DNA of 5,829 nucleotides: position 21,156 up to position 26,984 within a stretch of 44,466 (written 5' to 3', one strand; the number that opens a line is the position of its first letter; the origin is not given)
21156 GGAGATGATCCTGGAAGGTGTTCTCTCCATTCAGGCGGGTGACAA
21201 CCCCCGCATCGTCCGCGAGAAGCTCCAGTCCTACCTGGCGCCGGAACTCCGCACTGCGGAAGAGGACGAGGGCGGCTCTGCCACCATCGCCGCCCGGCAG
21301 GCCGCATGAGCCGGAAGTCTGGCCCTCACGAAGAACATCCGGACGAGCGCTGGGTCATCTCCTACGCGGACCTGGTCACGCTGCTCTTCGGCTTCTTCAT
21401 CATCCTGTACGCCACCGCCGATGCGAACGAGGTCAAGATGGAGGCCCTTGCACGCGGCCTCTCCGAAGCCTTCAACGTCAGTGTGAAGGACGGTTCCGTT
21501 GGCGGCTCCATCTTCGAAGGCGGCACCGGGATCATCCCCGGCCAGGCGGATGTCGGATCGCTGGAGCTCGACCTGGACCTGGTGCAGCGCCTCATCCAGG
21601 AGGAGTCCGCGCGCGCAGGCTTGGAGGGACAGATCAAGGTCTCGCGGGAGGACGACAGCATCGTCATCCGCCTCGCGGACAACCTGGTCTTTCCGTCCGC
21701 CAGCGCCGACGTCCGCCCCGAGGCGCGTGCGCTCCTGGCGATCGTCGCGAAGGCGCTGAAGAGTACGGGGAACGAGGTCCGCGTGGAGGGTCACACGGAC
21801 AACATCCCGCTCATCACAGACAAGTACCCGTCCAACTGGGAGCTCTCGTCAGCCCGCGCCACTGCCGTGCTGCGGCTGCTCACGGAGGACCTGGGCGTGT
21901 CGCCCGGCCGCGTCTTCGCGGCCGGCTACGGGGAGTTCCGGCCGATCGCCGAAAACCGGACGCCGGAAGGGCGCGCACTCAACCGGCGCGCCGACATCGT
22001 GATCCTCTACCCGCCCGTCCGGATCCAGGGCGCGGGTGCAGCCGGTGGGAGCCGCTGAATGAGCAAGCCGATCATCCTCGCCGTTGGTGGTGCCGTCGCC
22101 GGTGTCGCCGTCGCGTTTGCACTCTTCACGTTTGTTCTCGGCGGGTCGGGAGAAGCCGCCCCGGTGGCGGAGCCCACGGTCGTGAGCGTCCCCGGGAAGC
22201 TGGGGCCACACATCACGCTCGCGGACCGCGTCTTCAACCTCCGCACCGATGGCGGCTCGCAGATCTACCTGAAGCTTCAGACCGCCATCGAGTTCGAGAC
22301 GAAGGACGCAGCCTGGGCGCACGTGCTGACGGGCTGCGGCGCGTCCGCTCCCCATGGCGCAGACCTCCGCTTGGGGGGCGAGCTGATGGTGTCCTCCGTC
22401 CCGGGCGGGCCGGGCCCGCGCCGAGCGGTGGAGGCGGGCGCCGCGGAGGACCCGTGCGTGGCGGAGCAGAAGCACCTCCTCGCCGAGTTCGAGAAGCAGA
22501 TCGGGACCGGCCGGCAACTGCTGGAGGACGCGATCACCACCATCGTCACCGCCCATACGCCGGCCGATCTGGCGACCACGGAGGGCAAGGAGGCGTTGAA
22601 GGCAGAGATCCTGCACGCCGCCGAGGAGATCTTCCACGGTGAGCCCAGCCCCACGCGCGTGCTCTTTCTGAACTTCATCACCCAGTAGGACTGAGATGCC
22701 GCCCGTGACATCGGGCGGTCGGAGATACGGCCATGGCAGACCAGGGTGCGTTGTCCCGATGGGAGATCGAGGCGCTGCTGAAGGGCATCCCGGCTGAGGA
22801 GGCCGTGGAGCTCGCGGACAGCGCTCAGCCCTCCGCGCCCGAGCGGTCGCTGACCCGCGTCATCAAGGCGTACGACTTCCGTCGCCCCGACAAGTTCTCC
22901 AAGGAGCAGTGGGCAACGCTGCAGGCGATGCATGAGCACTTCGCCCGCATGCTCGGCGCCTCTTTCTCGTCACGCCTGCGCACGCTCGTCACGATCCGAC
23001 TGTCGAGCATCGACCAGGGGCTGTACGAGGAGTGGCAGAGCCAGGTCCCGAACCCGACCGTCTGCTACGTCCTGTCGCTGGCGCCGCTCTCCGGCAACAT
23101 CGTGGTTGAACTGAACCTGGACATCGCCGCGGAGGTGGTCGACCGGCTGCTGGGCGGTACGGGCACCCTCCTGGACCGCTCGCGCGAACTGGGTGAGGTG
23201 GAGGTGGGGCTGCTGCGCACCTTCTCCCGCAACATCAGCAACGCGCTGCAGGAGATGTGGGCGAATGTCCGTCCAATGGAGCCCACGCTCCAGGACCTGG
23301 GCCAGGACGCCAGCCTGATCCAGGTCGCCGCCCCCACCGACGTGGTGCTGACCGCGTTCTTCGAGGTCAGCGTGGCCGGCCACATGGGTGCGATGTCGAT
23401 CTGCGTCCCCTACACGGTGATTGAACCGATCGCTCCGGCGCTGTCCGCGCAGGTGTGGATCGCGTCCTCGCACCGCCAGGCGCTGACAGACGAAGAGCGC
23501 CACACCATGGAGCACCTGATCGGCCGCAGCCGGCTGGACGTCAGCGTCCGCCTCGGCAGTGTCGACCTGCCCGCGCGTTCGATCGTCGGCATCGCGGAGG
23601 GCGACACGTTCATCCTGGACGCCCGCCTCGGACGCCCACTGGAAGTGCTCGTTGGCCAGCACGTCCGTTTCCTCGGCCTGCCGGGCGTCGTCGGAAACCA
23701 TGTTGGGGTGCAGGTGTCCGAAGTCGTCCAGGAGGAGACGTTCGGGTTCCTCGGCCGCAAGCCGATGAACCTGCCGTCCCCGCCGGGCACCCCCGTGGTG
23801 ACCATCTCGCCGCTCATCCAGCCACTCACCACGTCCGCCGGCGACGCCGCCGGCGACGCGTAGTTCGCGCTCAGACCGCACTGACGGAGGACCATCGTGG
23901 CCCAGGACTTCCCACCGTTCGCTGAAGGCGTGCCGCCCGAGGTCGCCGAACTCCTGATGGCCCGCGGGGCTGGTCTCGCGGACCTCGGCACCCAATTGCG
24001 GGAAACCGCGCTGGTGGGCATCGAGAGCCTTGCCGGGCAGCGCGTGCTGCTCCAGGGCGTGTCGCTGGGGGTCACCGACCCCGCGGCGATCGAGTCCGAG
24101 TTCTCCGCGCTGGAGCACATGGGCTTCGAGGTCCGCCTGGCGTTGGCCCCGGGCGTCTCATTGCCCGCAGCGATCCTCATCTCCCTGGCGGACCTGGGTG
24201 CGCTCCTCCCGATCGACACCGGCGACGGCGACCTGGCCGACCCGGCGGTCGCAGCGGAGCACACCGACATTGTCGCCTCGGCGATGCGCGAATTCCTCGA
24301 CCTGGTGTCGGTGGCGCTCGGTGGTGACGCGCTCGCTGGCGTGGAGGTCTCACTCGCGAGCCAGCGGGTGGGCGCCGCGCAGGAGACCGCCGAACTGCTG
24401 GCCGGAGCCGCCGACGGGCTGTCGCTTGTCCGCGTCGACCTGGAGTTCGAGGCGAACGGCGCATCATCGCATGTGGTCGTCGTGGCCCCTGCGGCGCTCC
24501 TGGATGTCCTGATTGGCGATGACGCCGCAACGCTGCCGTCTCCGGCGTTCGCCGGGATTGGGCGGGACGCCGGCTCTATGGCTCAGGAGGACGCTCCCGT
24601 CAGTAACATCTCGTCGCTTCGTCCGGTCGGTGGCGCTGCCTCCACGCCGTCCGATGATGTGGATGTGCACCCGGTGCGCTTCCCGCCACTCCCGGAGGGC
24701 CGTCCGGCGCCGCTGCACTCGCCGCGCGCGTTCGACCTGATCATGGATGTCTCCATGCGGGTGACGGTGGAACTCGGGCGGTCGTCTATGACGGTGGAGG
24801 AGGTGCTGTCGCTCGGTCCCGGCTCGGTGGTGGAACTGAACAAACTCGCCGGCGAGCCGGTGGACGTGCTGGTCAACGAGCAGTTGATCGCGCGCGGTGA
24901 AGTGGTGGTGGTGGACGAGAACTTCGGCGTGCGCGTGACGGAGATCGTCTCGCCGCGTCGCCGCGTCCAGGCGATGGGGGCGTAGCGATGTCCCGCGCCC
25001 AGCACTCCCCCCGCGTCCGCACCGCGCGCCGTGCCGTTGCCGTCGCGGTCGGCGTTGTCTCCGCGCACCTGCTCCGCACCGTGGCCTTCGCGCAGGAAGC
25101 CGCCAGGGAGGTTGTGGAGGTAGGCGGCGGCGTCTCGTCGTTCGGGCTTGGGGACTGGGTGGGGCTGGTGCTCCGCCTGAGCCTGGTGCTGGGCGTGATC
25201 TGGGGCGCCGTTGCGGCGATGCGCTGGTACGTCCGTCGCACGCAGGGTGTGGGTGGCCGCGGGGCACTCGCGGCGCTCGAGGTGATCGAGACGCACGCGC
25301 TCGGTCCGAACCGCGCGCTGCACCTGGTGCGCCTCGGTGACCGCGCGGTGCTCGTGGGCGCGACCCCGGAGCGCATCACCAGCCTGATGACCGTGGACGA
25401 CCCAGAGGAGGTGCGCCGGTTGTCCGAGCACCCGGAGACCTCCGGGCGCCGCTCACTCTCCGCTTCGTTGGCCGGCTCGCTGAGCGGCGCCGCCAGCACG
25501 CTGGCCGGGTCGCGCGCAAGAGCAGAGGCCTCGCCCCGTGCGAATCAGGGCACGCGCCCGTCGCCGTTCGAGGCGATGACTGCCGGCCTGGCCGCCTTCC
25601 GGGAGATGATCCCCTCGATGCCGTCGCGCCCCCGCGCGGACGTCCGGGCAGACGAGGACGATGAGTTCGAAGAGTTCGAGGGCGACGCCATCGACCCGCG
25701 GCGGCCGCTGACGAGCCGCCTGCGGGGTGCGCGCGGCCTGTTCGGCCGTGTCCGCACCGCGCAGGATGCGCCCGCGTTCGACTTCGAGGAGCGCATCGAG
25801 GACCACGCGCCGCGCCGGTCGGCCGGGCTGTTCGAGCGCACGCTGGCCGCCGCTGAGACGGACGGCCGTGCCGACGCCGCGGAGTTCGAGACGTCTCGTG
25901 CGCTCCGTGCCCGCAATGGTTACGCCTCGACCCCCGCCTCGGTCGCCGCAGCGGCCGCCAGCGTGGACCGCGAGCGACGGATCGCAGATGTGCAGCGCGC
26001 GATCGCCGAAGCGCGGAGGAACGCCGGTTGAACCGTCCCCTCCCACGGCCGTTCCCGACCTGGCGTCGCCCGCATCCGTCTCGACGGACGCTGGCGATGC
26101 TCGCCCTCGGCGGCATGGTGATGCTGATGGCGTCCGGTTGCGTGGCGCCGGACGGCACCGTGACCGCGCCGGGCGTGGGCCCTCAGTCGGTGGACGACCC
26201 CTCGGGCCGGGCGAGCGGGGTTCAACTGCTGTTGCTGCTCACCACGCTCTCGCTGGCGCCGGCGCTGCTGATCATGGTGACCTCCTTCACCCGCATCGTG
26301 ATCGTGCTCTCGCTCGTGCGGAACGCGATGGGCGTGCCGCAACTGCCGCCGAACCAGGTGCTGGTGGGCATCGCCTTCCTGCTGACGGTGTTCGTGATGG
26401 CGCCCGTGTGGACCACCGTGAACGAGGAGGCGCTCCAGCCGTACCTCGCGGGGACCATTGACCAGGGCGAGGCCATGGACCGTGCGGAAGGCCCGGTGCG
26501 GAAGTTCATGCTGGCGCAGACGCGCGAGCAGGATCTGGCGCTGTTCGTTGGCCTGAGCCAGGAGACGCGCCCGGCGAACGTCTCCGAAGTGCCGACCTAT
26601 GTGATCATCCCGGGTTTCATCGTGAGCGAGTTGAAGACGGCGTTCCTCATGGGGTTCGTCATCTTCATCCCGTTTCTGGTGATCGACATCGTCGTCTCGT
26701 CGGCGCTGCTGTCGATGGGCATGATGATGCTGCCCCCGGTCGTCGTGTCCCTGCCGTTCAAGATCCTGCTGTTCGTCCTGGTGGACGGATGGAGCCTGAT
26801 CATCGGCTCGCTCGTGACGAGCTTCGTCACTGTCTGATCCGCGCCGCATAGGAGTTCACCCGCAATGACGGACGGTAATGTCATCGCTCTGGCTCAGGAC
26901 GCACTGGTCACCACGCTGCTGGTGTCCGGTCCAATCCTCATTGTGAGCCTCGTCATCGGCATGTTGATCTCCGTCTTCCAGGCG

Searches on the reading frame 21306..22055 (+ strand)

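Call 39: search_protein_families(library=pfam, proteins=[window:21306-22055:+], max_evalue=0.001)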
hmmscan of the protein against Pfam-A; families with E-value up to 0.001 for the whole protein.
window:21306-22055:+ (250 aa): 2 families
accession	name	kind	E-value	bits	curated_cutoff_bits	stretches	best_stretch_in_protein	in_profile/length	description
PF00691.25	OmpA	-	1.4e-20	73.9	27.2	1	129-227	2-98/98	OmpA family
PF13677.11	MotB_plug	-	1.3e-16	60.3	24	1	4-56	6-58/58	Membrane MotB of proton-channel complex MotA/MotB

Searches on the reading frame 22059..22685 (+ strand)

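Call 39: search_protein_families(library=pfam, proteins=[window:22059-22685:+], max_evalue=0.001)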
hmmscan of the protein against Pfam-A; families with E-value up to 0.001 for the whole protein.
window:22059-22685:+ (209 aa): 1 family
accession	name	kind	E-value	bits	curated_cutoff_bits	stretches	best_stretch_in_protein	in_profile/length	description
PF03748.19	FliL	-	3.3e-11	44.1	24.6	1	56-209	6-103/103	Flagellar basal body-associated protein FliL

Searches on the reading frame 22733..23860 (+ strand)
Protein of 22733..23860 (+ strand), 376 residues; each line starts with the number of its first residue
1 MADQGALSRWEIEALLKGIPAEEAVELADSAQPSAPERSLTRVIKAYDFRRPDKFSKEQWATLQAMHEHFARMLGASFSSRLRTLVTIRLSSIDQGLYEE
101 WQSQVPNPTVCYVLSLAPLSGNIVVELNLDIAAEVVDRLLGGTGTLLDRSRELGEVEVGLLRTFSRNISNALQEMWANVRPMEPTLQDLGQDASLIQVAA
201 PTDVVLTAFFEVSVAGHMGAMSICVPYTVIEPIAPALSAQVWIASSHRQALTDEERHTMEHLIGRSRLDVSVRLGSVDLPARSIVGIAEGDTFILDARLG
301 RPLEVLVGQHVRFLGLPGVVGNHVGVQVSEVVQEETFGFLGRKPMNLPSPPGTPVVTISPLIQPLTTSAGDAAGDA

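Call 40: search_protein_families(library=pfam, proteins=[window:22733-23860:+], max_evalue=0.001)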
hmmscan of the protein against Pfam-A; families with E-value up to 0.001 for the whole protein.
window:22733-23860:+ (376 aa): 2 families
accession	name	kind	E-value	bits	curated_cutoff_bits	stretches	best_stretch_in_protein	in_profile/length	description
PF02154.20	FliM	-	1.6e-48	165.6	27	1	47-236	1-191/192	Flagellar motor switch protein FliM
PF01052.25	FliMN_C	-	3.1e-14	53.1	23.8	1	263-332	3-72/73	Type III flagellar switch regulator (C-ring) FliN C-term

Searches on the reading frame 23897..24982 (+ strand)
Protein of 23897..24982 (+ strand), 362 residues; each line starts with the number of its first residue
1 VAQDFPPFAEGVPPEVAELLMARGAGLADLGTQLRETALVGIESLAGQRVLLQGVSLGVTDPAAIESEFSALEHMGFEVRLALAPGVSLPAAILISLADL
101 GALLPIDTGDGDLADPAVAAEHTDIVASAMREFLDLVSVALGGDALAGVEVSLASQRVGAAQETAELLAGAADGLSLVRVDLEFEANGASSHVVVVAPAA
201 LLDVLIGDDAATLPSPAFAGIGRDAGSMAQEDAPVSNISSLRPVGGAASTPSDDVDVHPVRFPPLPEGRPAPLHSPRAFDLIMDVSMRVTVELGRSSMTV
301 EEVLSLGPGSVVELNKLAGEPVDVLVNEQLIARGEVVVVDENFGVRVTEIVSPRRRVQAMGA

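Call 40: search_protein_families(library=pfam, proteins=[window:23897-24982:+], max_evalue=0.001)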
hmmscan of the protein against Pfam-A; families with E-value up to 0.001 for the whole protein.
window:23897-24982:+ (362 aa): 1 family
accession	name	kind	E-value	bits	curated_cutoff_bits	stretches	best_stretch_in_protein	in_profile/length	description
PF01052.25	FliMN_C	-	1.4e-26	92.7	23.8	1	281-351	2-72/73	Type III flagellar switch regulator (C-ring) FliN C-term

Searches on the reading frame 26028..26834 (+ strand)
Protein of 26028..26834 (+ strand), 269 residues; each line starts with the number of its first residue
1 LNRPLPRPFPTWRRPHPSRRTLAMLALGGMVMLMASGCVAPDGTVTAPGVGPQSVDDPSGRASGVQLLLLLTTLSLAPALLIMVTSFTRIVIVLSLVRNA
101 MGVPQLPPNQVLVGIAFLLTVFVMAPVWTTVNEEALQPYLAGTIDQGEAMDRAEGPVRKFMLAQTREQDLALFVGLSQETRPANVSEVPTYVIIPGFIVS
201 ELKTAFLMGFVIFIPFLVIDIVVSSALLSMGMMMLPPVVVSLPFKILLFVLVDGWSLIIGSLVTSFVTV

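Call 40: search_protein_families(library=pfam, proteins=[window:26028-26834:+], max_evalue=0.001)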
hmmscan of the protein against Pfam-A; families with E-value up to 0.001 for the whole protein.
window:26028-26834:+ (269 aa): 1 family
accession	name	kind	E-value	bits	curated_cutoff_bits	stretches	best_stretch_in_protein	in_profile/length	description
PF00813.25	FliP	-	1.5e-81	273.4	26.9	1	70-262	1-191/191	FliP family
